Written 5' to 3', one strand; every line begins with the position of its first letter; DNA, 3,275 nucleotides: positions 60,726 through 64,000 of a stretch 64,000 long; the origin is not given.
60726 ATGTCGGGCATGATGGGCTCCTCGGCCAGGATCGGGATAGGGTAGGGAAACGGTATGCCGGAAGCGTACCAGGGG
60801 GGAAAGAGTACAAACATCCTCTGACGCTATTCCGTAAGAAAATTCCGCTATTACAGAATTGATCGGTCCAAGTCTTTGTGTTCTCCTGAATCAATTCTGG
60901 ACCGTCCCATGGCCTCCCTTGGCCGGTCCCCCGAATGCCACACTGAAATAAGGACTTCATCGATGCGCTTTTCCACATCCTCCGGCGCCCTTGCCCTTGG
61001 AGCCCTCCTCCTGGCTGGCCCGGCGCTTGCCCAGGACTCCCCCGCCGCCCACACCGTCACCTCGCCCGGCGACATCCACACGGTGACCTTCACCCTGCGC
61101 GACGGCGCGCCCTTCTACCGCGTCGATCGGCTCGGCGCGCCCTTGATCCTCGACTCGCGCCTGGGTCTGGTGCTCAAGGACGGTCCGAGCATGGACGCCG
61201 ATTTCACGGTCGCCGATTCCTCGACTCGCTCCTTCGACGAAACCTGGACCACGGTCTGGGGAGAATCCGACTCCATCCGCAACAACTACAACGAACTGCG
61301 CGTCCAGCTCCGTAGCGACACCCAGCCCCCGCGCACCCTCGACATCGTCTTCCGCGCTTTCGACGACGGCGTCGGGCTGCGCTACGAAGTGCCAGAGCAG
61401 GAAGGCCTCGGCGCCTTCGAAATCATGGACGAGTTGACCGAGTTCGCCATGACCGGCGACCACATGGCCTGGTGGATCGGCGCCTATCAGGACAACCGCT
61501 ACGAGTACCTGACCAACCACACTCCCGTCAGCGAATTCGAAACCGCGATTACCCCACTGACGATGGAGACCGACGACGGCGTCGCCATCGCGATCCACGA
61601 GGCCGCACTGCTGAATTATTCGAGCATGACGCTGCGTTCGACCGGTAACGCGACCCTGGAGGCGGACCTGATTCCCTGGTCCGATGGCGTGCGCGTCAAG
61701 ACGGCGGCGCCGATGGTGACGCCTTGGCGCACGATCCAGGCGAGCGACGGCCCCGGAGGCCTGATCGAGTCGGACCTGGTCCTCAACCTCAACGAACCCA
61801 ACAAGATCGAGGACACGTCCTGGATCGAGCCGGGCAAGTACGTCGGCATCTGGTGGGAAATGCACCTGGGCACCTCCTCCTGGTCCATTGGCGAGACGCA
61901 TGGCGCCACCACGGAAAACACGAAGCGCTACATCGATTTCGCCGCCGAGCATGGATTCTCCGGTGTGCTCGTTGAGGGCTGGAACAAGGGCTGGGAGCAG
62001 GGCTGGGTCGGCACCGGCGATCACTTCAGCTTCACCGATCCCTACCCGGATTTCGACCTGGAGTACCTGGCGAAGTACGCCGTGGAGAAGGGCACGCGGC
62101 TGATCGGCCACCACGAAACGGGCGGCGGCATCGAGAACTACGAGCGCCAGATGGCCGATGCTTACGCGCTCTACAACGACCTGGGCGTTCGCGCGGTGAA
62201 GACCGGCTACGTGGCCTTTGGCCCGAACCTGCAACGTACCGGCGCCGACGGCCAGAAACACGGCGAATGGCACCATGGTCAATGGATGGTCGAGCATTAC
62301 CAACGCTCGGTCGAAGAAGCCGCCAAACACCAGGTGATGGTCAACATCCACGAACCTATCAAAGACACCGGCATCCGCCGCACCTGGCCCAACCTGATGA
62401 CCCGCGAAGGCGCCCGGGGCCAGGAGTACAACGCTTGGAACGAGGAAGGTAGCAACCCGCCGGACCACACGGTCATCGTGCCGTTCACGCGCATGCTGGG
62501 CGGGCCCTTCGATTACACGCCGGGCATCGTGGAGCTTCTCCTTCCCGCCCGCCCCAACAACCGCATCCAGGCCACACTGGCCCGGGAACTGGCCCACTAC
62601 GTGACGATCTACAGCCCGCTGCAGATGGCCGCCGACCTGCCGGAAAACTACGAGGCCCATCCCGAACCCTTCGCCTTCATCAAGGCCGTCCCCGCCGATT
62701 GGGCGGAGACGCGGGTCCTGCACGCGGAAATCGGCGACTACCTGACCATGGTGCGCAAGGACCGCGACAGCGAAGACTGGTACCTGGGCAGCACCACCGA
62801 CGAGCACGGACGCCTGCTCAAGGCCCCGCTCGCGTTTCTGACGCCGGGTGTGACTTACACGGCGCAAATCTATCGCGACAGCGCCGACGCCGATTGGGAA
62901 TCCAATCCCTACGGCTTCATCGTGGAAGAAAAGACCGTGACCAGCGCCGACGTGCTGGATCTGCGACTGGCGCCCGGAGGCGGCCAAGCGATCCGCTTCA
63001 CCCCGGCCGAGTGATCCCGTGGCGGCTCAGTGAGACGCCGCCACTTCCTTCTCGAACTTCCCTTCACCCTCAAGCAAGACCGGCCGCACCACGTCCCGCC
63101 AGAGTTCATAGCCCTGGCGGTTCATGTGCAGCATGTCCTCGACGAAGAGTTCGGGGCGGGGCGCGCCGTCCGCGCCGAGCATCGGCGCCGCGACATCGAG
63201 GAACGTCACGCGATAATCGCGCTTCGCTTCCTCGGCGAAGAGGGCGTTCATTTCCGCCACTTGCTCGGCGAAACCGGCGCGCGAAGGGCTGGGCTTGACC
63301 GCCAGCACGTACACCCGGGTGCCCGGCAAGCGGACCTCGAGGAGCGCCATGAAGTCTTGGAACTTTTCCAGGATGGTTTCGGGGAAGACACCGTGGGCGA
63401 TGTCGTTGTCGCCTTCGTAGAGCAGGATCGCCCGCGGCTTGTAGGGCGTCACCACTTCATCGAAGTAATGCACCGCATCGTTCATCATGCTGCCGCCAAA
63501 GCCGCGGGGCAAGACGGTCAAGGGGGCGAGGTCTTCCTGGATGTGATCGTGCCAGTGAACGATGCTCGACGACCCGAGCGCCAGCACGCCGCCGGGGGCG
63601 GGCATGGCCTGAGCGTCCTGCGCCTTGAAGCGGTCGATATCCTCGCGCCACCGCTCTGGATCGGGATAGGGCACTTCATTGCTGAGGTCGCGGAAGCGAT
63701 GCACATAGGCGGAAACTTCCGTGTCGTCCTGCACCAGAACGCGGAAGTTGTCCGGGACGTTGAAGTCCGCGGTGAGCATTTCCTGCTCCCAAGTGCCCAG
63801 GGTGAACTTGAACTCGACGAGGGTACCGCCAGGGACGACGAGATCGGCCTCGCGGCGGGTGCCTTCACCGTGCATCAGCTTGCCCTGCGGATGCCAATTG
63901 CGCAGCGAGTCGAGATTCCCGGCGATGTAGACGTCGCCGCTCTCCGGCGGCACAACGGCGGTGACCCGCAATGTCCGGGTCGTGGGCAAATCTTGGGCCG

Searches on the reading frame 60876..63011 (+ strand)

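Call 9: search_protein_families(library=pfam, proteins=[window:60876-63011:+], max_evalue=0.001)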
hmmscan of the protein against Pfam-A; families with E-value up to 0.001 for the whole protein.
window:60876-63011:+ (712 aa): 3 families
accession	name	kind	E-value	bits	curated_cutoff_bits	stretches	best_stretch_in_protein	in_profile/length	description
PF10566.15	Glyco_hydro_97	-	6e-108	360.9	32.5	1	313-606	1-275/275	Glycoside hydrolase 97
PF14508.12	GH97_N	-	5.9e-67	225.9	25.3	1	61-308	1-229/229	Glycosyl-hydrolase 97 N-terminal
PF14509.12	GH97_C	-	4.2e-28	97.9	25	1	608-708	1-96/97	Glycosyl-hydrolase 97 C-terminal, oligomerisation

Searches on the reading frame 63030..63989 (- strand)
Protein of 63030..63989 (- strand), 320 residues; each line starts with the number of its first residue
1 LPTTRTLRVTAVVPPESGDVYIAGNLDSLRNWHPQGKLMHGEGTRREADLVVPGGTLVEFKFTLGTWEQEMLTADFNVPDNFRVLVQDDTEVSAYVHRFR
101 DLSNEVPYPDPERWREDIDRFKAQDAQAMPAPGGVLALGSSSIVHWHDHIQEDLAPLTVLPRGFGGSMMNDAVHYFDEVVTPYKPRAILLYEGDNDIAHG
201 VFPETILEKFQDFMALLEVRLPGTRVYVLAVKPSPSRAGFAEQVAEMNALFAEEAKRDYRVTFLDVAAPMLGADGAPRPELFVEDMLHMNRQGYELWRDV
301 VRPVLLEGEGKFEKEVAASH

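Call 21: search_protein_families(library=pfam, proteins=[window:63030-63989:-], max_evalue=0.001)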
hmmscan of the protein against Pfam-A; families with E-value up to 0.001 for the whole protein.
window:63030-63989:- (320 aa): 2 families
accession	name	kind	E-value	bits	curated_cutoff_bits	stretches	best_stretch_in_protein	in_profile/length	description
PF13472.12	Lipase_GDSL_2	-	1.3e-16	62.1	32.9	1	144-296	20-178/178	GDSL-like Lipase/Acylhydrolase family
PF00657.28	Lipase_GDSL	-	0.00018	22.1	23.6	1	169-297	57-204/208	GDSL-like Lipase/Acylhydrolase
